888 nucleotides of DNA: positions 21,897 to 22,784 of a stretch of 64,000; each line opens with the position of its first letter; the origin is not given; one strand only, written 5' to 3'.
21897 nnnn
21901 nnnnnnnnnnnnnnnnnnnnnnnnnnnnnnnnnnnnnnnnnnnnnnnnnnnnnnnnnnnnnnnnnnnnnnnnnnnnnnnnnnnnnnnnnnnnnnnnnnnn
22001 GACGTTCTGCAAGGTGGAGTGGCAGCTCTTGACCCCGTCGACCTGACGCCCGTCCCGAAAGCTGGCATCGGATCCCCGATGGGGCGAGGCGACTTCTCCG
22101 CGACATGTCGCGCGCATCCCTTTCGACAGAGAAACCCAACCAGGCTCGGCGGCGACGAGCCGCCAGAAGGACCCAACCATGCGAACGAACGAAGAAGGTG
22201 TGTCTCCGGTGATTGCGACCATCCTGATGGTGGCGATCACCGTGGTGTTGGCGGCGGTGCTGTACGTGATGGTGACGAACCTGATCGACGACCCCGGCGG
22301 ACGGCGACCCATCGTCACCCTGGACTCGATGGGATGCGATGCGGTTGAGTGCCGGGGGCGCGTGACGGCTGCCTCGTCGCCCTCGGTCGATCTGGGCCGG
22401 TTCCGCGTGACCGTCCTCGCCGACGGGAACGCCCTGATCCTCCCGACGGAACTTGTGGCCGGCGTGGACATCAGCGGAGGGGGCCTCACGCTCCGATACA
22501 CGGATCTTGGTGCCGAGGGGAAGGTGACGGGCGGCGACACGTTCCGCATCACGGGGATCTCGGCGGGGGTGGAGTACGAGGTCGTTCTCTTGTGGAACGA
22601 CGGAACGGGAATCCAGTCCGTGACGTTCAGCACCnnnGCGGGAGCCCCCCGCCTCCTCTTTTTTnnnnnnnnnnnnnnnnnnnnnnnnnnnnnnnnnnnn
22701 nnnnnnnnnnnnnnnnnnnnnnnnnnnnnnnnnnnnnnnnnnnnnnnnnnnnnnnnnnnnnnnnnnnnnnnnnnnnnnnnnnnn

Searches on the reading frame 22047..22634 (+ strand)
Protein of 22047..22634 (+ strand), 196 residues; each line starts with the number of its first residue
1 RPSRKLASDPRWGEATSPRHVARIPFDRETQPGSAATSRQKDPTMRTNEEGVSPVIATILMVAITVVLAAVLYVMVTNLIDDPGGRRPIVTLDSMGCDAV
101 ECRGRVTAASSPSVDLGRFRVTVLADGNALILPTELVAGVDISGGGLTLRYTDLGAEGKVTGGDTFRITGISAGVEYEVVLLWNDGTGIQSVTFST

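Call 72: search_protein_families(library=pfam, proteins=[window:22047-22634:+], max_evalue=0.00001)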
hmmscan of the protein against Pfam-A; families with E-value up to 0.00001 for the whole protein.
window:22047-22634:+ (196 aa): 1 family
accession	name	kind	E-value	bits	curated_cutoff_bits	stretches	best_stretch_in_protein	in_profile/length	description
PF07790.16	Pilin_N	-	5.1e-11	43.7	25.2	1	50-93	1-43/78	Archaeal Type IV pilin, N-terminal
